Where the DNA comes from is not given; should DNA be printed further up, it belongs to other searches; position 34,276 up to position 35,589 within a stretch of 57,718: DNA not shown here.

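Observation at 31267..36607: BioZ-type biotin pathway in a non-alphaproteobacterium, built as a mosaic operon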

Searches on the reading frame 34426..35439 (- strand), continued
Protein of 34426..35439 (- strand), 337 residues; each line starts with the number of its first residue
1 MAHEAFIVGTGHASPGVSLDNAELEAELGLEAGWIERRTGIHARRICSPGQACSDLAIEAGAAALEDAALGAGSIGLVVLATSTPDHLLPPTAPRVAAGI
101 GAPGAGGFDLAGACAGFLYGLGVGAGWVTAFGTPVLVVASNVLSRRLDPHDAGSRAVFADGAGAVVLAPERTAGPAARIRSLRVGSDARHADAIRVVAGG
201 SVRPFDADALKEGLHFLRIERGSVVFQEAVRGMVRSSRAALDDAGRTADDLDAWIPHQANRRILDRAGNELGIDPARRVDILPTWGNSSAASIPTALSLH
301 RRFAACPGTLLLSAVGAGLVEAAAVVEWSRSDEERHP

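Call 21: get_annotated_region(hit=H1, flank=6000)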
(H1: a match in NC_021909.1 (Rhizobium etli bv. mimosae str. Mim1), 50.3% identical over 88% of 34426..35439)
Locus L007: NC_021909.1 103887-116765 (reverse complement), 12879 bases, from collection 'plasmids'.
description: Rhizobium etli bv. mimosae str. Mim1 plasmid pRetMIM1e, complete sequence
organism: Rhizobium etli bv. mimosae str. Mim1 (NCBI taxid 1328306)
taxonomy: Bacteria; Pseudomonadota; Alphaproteobacteria; Hyphomicrobiales; Rhizobiaceae; Rhizobium; Rhizobium etli; Rhizobium etli bv. mimosae str. Mim1
host: -; source: Mimosa affinis; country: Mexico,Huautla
typing (MOB-suite, as given by PLSDB): conjugative; relaxase MOBP; mating-pair formation MPF_T
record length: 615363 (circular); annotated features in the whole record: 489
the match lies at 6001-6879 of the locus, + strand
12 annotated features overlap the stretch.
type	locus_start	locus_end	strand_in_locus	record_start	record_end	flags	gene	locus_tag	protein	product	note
CDS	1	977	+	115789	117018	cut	-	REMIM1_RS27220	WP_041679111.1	type II toxin-antitoxin system HipA family toxin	-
CDS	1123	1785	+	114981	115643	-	-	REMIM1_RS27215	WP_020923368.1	GntR family transcriptional regulator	-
CDS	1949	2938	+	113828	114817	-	bioB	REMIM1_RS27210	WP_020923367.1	biotin synthase BioB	GO:0009102 - biotin biosynthetic process [Evidence IEA]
CDS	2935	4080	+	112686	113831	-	-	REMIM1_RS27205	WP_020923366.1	8-amino-7-oxononanoate synthase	GO:0009102 - biotin biosynthetic process [Evidence IEA]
CDS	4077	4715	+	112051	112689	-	bioD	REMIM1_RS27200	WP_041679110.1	dethiobiotin synthase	GO:0009102 - biotin biosynthetic process [Evidence IEA]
CDS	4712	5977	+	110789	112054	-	-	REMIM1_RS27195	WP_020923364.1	adenosylmethionine--8-amino-7-oxononanoate transaminase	GO:0009102 - biotin biosynthetic process [Evidence IEA]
CDS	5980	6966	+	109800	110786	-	-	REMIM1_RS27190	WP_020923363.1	beta-ketoacyl-ACP synthase III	-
CDS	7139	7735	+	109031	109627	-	pmtA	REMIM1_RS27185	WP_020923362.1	phospholipid N-methyltransferase PmtA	-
CDS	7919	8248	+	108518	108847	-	-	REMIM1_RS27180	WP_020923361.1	aspartate 1-decarboxylase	GO:0006523 - alanine biosynthetic process [Evidence IEA]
CDS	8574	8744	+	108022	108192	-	-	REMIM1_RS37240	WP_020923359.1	hypothetical protein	-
CDS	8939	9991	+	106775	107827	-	-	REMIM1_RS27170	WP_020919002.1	DUF3991 domain-containing protein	-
CDS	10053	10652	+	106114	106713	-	-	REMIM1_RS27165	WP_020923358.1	DUF1419 domain-containing protein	-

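Call 24: find_related_loci(query=A2, collection=genome_contigs, flank=8000)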
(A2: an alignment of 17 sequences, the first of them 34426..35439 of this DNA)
Query A2 (337 aa) in genome_contigs; peptide patterns used: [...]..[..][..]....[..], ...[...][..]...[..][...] (x = any residue, [..] = any of these).
600 stretches matched a pattern (row limit reached: there are more); 600 encode a relative of the query (tblastn E <= 1e-3); the best 80 are kept; 80 distinct loci.
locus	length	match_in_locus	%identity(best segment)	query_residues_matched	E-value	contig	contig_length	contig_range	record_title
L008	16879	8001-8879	47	7-302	1e-76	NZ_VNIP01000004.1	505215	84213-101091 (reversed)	Rhizobium tropici strain SARCC-755 voucher 10aPPS 5-P-10a-P3_S17_contig_4, whole genome shotgun sequence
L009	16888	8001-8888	49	1-299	4e-76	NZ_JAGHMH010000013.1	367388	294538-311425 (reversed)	Rhizobium sp. 16-449-1b 16-449-1b_7, whole genome shotgun sequence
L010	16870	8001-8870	49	7-299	1e-74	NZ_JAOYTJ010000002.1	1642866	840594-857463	Pararhizobium sp. BT-229 BT.229_ctg002, whole genome shotgun sequence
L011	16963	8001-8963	45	1-337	5e-74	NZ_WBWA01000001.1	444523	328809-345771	Brucella tritici strain LMG 18957 OTR18957_1_444k_42, whole genome shotgun sequence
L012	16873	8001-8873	47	7-300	5e-71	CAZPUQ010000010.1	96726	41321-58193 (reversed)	MAG TPA_asm: uncultured Hyphomicrobium sp. isolate binchicken_co242_273 genome assembly, contig: NODE_668_length_96726_c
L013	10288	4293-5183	44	7-302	2e-70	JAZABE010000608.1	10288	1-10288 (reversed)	MAG: Planctomycetota bacterium isolate XB_MAG674 DB_MAG674_0608, whole genome shotgun sequence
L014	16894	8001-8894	47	2-302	8e-68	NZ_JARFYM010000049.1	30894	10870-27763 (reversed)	Rhizobium mayense strain CCGE526 scaffold_48, whole genome shotgun sequence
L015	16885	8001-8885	47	2-299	2e-67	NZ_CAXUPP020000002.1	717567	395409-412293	Pararhizobium sp. LjRoot238 LJR238c2, whole genome shotgun sequence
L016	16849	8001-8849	43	1-299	3e-67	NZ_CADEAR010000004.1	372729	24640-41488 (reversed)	Brucella tritici isolate isolate, whole genome shotgun sequence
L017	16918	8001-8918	46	1-308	9e-67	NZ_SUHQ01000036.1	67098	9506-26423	MAG: Mesorhizobium sp. isolate N.Ca.IN.015.11.1 NODE_36_length_67098_cov_14.734558, whole genome shotgun sequence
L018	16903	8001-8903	44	1-304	6e-66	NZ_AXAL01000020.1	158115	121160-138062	Mesorhizobium loti CJ3sym A3A9DRAFT_scaffold_18.19_C, whole genome shotgun sequence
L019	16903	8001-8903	45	1-304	2e-65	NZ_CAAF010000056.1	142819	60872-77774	Mesorhizobium sp. STM 4661, whole genome shotgun sequence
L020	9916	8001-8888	45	1-299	2e-65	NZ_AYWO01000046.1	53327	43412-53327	Mesorhizobium sp. LNHC252B00 scaffold0046, whole genome shotgun sequence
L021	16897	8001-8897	45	1-302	4e-65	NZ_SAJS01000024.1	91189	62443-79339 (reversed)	MAG: Mesorhizobium sp. isolate N.Ca.ET.125.02.1 NODE_24_length_91189_cov_64.122596, whole genome shotgun sequence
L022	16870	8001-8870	46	7-299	8e-65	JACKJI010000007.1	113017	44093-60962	MAG: Hyphomicrobiaceae bacterium isolate HK-STAS-PROT-35 HK-STAS-PROT-35_7, whole genome shotgun sequence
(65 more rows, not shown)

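Call 25: list_cluster_members(proteins=[P0039, P0048, P0067, P0075, P0084, P0086, P0093, P0110, P0115, P0002])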
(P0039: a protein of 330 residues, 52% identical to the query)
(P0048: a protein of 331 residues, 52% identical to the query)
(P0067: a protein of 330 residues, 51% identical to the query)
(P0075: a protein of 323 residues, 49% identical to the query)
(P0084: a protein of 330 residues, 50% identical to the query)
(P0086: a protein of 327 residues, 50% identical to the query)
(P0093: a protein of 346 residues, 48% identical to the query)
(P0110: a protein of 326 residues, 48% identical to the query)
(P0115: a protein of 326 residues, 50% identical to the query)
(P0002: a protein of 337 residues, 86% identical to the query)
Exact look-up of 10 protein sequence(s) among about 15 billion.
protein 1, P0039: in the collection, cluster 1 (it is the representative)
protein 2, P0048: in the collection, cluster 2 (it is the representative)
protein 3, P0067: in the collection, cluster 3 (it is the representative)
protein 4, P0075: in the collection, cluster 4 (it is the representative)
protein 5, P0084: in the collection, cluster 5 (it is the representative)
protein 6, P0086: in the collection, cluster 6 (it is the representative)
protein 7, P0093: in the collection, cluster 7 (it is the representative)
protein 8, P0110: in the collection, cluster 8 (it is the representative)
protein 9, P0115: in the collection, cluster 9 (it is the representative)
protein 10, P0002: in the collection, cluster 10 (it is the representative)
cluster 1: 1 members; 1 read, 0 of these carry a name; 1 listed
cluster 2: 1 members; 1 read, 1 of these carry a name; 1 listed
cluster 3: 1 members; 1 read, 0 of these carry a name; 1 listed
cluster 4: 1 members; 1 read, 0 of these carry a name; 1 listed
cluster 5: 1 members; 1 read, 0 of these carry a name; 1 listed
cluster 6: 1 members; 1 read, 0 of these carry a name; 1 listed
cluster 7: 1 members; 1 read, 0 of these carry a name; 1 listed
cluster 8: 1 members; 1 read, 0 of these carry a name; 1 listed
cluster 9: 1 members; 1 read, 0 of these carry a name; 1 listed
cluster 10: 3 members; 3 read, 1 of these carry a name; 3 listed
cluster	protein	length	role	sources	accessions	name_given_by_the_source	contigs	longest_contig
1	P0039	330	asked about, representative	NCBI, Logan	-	-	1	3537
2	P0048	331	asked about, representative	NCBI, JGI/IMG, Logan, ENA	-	3-oxoacyl-[acyl-carrier-protein] synthase-3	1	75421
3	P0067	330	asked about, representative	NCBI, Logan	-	-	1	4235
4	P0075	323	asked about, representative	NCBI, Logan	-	-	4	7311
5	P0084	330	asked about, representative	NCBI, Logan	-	-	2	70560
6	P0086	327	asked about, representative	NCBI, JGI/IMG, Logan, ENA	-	-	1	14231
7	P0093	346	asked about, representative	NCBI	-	-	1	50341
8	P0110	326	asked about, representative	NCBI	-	-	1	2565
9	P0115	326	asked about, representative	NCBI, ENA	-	-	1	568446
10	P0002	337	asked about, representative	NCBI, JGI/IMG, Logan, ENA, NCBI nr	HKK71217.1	MAG TPA: beta-ketoacyl-ACP synthase 3 [Candidatus Krumholzibacteria bacterium] | beta-ketoacyl-ACP synthase 3 [Candidatus Krumholzibacteria bacterium]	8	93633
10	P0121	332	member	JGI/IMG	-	-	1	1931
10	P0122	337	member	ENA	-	-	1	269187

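Call 26: find_encoding_contigs(protein=P0072, flank=6000, max_places=1)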
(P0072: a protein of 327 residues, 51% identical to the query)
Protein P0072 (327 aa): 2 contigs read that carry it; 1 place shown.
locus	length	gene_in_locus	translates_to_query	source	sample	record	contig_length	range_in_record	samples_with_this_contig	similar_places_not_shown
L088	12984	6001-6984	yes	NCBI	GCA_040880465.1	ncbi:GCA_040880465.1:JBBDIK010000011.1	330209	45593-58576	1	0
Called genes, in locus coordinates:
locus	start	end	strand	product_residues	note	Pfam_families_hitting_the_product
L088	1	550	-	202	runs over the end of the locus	PF00156:Pribosyltran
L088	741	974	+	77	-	PF01037:AsnC_trans_reg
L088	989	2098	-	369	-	PF01820:Dala_Dala_lig_N, PF02222:ATP-grasp, PF02786:CPSase_L_D2, PF07478:Dala_Dala_lig_C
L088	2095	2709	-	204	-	PF01553:Acyltransferase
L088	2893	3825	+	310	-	PF08279:HTH_11, PF03099:BPL_LplA_LipB, PF02237:BPL_C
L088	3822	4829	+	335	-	PF04055:Radical_SAM, PF06968:BATS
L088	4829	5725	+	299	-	PF00155:Aminotran_1_2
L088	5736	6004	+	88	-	PF00155:Aminotran_1_2 (weak)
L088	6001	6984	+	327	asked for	PF08545:ACP_syn_III, PF08541:ACP_syn_III_C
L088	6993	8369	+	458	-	PF00202:Aminotran_3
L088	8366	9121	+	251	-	PF01656:CbiA, PF13500:AAA_26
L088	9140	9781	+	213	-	PF01983:CofC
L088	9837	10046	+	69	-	PF00313:CSD (weak)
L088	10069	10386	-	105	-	PF00216:Bac_DNA_binding, PF18291:HU-HIG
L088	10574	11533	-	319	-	PF13527:Acetyltransf_9 (faint), PF00583:Acetyltransf_1, PF13673:Acetyltransf_10, PF13508:Acetyltransf_7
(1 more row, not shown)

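Call 27: find_encoding_contigs(protein=P0059, flank=6000, max_places=1)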
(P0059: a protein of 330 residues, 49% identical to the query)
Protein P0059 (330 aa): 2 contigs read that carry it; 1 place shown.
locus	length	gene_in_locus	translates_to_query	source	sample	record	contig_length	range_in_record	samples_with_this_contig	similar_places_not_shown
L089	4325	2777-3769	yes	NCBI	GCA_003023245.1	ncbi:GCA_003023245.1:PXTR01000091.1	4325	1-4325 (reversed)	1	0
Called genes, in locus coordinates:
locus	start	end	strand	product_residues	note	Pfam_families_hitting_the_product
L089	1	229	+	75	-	?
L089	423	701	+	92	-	-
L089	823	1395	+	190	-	PF09500:YiiD_C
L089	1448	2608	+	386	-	PF00155:Aminotran_1_2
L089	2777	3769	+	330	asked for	PF08545:ACP_syn_III, PF08541:ACP_syn_III_C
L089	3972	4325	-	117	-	PF16657:Malt_amylase_C, PF25839:Apionate_lact_C (weak), PF22157:SupH-like_C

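Call 28: find_encoding_contigs(protein=P0106, flank=6000, max_places=1)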
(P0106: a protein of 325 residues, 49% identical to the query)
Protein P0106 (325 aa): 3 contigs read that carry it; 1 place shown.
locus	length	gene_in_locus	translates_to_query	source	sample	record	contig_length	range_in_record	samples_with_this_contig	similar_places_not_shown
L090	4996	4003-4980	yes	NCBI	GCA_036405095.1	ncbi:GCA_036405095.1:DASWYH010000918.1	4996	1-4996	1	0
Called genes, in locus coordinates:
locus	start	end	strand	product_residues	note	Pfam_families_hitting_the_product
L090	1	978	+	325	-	PF04055:Radical_SAM, PF06968:BATS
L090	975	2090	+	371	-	PF00155:Aminotran_1_2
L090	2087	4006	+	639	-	PF13500:AAA_26, PF00202:Aminotran_3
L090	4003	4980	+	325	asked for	PF08545:ACP_syn_III, PF08541:ACP_syn_III_C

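Call 29: find_encoding_contigs(protein=P0033, flank=6000, max_places=1)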
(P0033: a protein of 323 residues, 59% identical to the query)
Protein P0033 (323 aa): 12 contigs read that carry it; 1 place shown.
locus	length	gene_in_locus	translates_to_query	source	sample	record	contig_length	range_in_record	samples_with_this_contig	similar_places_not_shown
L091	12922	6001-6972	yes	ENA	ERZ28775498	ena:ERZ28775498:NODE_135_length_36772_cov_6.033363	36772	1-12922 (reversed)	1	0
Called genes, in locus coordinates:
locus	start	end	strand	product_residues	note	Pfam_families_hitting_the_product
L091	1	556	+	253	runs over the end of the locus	PF13489:Methyltransf_23 (weak), PF08241:Methyltransf_11 (weak)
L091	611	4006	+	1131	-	PF13517:FG-GAP_3 (faint), PF01839:FG-GAP, PF00768:Peptidase_S11, PF13860:FlgD_ig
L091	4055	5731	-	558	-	PF13860:FlgD_ig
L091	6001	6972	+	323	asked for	PF08545:ACP_syn_III, PF08541:ACP_syn_III_C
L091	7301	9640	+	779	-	PF20176:DUF6541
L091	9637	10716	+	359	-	PF00535:Glycos_transf_2, PF04138:GtrA_DPMS_TM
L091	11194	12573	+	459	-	PF00202:Aminotran_3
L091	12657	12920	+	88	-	?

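Call 36: search_protein_families(library=ncbifam, proteins=[L006:6001-6984:+, L007:5980-6966:+, P0106, P0072, P0059, P0002, P0009, P0037, P0048], max_evalue=1e-40)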
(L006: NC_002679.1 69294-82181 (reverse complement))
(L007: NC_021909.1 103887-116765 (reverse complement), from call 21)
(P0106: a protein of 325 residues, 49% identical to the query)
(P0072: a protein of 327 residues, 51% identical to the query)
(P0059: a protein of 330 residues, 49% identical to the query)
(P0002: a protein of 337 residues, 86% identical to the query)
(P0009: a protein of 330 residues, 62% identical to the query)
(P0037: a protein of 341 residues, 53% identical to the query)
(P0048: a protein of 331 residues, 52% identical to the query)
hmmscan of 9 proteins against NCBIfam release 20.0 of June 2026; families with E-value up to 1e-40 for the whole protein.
L006:6001-6984:+ (327 aa): 4 families
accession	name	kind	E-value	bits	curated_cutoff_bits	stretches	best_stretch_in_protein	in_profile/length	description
NF004623.0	PRK05963.1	equivalog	5.8e-168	558.2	437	1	2-326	3-327/328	beta-ketoacyl-ACP synthase III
NF006829.0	PRK09352.1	subfamily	2e-92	309.6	249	1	3-325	3-319/322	beta-ketoacyl-ACP synthase 3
TIGR00747.1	fabH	subfamily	3.4e-83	279.4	292.1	1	4-325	2-320/322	beta-ketoacyl-ACP synthase III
NF005541.0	PRK07204.1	equivalog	5.6e-48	164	402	1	1-324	1-326/329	beta-ketoacyl-ACP synthase III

L007:5980-6966:+ (328 aa): 4 families
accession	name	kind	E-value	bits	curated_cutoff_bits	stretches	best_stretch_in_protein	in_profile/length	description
NF004623.0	PRK05963.1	equivalog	4.9e-162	538.8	437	1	1-327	1-327/328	beta-ketoacyl-ACP synthase III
NF006829.0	PRK09352.1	subfamily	2.2e-90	302.9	249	1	5-328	4-321/322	beta-ketoacyl-ACP synthase 3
TIGR00747.1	fabH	subfamily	8.1e-82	274.9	292.1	1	5-328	2-322/322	beta-ketoacyl-ACP synthase III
NF005541.0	PRK07204.1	equivalog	4.4e-47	161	402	1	7-326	6-327/329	beta-ketoacyl-ACP synthase III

P0106 (325 aa): 4 families
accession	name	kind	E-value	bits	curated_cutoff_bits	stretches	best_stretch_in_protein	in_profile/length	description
NF004623.0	PRK05963.1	equivalog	2.6e-117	391.8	437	1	2-322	6-327/328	beta-ketoacyl-ACP synthase III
NF006829.0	PRK09352.1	subfamily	3.5e-92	308.8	249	1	2-323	5-321/322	beta-ketoacyl-ACP synthase 3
TIGR00747.1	fabH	subfamily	7.8e-86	288.1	292.1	1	2-323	3-322/322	beta-ketoacyl-ACP synthase III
NF005541.0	PRK07204.1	equivalog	1.3e-47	162.9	402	1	3-321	6-327/329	beta-ketoacyl-ACP synthase III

P0072 (327 aa): 4 families
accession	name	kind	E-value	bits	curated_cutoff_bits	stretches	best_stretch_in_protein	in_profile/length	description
NF004623.0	PRK05963.1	equivalog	2.3e-109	365.7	437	1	6-325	7-326/328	beta-ketoacyl-ACP synthase III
NF006829.0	PRK09352.1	subfamily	5e-86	288.6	249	1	4-327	4-321/322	beta-ketoacyl-ACP synthase 3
TIGR00747.1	fabH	subfamily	1.5e-76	257.6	292.1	1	6-327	4-322/322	beta-ketoacyl-ACP synthase III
NF005541.0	PRK07204.1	equivalog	1e-42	146.7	402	1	3-325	3-327/329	beta-ketoacyl-ACP synthase III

P0059 (330 aa): 4 families
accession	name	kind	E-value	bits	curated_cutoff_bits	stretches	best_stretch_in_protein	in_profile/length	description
NF004623.0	PRK05963.1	equivalog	1.5e-120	402.4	437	1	4-321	11-324/328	beta-ketoacyl-ACP synthase III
NF006829.0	PRK09352.1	subfamily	1e-92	310.6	249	1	3-324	9-321/322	beta-ketoacyl-ACP synthase 3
TIGR00747.1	fabH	subfamily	6.5e-85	285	292.1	1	3-324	7-322/322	beta-ketoacyl-ACP synthase III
NF005541.0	PRK07204.1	equivalog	4.9e-51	174.1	402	1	4-324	10-329/329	beta-ketoacyl-ACP synthase III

P0002 (337 aa): 3 families
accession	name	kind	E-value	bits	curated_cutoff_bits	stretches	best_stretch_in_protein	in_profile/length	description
NF004623.0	PRK05963.1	equivalog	2.9e-100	335.7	437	1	5-327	6-327/328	beta-ketoacyl-ACP synthase III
NF006829.0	PRK09352.1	subfamily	4.9e-76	255.8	249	1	4-328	4-321/322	beta-ketoacyl-ACP synthase 3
TIGR00747.1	fabH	subfamily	1.3e-65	221.7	292.1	1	5-328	3-322/322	beta-ketoacyl-ACP synthase III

P0009 (330 aa): 4 families
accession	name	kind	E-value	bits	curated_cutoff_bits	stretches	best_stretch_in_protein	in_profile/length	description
NF004623.0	PRK05963.1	equivalog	8.2e-113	377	437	1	2-329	4-327/328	beta-ketoacyl-ACP synthase III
NF006829.0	PRK09352.1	subfamily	6.2e-87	291.6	249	1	3-329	4-320/322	beta-ketoacyl-ACP synthase 3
TIGR00747.1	fabH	subfamily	1.5e-76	257.6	292.1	1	4-329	3-321/322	beta-ketoacyl-ACP synthase III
NF005541.0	PRK07204.1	equivalog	1.2e-41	143.2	402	1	3-329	4-328/329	beta-ketoacyl-ACP synthase III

P0037 (341 aa): 3 families
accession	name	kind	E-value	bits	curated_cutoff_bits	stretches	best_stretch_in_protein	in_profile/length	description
NF004623.0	PRK05963.1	equivalog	2.5e-103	345.8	437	1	13-341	8-328/328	beta-ketoacyl-ACP synthase III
NF006829.0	PRK09352.1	subfamily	4.4e-76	255.9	249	1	13-341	7-321/322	beta-ketoacyl-ACP synthase 3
TIGR00747.1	fabH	subfamily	3.7e-68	230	292.1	1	14-340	6-321/322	beta-ketoacyl-ACP synthase III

P0048 (331 aa): 4 families
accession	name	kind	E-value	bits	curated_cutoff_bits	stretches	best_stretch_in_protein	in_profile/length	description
NF004623.0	PRK05963.1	equivalog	2.8e-118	394.9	437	1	2-324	6-327/328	beta-ketoacyl-ACP synthase III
NF006829.0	PRK09352.1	subfamily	2.6e-88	296.1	249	1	2-325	5-321/322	beta-ketoacyl-ACP synthase 3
TIGR00747.1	fabH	subfamily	1e-80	271.2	292.1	1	2-325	3-322/322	beta-ketoacyl-ACP synthase III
NF005541.0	PRK07204.1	equivalog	1.3e-43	149.6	402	1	3-322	6-326/329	beta-ketoacyl-ACP synthase III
